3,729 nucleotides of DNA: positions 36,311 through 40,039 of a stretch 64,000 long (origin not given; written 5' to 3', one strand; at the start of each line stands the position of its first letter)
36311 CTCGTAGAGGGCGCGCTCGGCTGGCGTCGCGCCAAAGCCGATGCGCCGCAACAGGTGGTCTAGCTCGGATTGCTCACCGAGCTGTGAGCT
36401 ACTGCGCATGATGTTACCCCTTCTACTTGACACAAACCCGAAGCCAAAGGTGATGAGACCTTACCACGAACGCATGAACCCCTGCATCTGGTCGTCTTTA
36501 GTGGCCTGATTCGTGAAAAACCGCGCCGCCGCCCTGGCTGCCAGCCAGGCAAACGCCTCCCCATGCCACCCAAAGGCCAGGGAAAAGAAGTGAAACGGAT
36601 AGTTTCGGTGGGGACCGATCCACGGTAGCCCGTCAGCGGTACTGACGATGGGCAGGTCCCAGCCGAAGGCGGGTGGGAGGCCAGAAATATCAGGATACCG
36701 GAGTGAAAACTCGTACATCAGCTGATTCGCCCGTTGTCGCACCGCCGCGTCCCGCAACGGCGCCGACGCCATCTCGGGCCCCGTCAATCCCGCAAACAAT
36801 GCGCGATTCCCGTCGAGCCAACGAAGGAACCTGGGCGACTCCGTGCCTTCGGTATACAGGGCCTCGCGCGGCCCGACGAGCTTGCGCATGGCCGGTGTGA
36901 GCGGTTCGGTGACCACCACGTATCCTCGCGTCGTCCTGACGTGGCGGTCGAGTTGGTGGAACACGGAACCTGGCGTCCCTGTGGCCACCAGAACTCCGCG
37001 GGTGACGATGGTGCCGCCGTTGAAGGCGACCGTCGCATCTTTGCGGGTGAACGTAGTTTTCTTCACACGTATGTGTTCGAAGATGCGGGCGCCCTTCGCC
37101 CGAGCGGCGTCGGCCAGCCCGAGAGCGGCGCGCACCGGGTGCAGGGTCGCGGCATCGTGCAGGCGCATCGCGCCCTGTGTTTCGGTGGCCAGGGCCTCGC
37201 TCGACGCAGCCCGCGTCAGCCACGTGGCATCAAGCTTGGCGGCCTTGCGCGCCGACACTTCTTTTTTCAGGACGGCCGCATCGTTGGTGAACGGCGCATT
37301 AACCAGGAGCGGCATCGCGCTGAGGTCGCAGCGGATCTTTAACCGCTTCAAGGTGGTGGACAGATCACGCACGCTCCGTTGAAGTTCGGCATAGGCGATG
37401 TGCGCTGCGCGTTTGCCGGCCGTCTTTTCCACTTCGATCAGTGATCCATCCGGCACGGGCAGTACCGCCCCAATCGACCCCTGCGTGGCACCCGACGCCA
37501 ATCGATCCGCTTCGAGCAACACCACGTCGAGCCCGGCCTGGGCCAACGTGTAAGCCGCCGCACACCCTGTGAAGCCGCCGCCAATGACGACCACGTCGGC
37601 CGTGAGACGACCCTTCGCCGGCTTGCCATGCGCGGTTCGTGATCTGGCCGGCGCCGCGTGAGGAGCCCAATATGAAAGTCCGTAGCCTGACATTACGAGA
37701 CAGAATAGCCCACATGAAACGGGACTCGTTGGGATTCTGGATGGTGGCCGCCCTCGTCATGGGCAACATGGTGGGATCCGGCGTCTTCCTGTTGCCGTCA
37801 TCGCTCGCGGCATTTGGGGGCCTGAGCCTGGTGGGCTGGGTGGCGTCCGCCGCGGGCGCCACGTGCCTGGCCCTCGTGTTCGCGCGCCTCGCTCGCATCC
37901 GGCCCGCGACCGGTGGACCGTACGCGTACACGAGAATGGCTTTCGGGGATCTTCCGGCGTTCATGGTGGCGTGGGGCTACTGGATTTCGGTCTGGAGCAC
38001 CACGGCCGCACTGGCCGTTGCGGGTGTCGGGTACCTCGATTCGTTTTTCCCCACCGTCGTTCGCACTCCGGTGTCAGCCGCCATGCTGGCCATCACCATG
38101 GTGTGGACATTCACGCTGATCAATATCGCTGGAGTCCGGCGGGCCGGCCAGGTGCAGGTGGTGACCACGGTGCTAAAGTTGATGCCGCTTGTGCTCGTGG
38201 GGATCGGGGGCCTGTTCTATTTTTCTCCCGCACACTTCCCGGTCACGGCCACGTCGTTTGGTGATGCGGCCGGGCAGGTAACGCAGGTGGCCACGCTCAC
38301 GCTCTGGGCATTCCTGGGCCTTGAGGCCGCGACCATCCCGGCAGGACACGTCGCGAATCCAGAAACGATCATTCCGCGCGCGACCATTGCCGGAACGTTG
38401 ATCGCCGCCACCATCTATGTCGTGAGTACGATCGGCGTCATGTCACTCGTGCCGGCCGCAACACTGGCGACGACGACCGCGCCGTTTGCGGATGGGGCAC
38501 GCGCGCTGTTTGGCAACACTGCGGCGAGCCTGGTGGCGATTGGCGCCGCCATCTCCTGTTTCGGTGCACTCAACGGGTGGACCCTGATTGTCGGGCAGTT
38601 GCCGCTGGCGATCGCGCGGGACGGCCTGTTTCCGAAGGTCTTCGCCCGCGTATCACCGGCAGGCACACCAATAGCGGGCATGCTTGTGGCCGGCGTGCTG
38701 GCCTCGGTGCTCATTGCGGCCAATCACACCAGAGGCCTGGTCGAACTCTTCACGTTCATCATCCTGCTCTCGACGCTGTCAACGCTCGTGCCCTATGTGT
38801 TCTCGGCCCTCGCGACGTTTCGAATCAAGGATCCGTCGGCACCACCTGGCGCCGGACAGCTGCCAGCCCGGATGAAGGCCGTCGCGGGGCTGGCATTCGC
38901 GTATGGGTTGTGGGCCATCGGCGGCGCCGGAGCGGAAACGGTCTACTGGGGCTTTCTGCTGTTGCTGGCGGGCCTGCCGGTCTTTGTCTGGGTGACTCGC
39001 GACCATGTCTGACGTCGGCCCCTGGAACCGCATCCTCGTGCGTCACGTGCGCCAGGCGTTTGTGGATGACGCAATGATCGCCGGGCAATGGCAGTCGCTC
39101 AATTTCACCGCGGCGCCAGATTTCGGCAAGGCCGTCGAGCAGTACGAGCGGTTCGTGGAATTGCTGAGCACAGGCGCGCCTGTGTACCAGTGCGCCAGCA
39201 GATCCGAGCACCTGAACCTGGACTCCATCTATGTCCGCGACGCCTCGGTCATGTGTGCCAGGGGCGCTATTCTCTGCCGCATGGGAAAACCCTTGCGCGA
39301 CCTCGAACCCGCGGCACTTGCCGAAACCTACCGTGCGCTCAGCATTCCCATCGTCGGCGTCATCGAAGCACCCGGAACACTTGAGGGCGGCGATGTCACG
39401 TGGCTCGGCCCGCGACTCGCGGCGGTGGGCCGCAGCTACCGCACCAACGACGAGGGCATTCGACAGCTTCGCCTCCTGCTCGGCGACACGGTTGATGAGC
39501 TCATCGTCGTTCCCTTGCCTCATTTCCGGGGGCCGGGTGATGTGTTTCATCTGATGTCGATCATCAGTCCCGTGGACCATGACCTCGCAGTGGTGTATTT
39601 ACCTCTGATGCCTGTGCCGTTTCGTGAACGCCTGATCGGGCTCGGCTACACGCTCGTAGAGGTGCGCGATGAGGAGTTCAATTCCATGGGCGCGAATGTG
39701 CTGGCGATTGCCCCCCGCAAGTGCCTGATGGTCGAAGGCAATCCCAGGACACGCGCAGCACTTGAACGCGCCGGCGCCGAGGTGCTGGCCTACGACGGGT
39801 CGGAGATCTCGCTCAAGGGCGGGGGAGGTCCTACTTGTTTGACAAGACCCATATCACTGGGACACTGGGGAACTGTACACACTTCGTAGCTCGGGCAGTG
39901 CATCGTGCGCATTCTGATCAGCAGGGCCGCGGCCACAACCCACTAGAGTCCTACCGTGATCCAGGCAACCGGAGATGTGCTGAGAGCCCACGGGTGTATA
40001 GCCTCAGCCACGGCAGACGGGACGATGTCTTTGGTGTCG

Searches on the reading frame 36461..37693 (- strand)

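Call 41: search_protein_families(library=pfam, proteins=[window:36461-37693:-], max_evalue=0.00001)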
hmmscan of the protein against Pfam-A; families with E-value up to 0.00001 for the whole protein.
window:36461-37693:- (410 aa): 6 families
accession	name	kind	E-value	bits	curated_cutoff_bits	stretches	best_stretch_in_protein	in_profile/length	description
PF01266.30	DAO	-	5.8e-41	141.6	27.9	1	33-390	1-351/353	FAD dependent oxidoreductase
PF00890.30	FAD_binding_2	-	1.9e-10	40.9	20.4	1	33-251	1-215/414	FAD binding domain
PF07992.20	Pyr_redox_2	-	2e-07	31.2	26.1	1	33-64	2-33/291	Pyridine nucleotide-disulphide oxidoreductase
PF12831.13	FAD_oxidored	-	2.8e-07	30.6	27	1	33-110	1-70/416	FAD dependent oxidoreductase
PF01134.28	GIDA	-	3.1e-07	30.2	22.1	1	33-81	1-48/391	Glucose inhibited division protein A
PF13450.12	NAD_binding_8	-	1.8e-06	28.6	21.9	1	36-69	1-34/68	NAD(P)-binding Rossmann-like domain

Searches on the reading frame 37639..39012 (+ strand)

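Call 41: search_protein_families(library=pfam, proteins=[window:37639-39012:+], max_evalue=0.00001)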
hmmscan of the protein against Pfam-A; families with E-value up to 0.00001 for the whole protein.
window:37639-39012:+ (457 aa): 2 families
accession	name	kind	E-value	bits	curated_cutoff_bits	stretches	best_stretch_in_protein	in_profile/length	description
PF13520.12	AA_permease_2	-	2.3e-48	165.7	27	1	31-401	1-378/427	Amino acid permease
PF00324.27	AA_permease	-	2.6e-29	102.7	24.6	1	40-397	6-382/470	Amino acid permease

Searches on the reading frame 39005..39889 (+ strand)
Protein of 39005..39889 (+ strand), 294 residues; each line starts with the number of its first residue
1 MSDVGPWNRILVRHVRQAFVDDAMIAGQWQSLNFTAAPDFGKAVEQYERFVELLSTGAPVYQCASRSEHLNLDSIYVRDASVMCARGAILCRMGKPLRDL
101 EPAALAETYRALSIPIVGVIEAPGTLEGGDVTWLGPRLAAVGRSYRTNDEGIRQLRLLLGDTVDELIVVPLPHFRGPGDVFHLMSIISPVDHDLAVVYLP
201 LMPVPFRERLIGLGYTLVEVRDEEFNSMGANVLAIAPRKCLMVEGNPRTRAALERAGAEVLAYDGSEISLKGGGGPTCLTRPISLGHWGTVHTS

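Call 41: search_protein_families(library=pfam, proteins=[window:39005-39889:+], max_evalue=0.00001)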
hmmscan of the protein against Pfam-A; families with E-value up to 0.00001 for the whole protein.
window:39005-39889:+ (294 aa): 2 families
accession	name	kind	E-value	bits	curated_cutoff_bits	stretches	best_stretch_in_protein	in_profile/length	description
PF02274.22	ADI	-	1.1e-18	67.9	22.8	2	75-200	125-259/377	Arginine deiminase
PF19420.4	DDAH_eukar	-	1.1e-06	28.5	23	1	42-283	27-290/291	N,N dimethylarginine dimethylhydrolase, eukaryotic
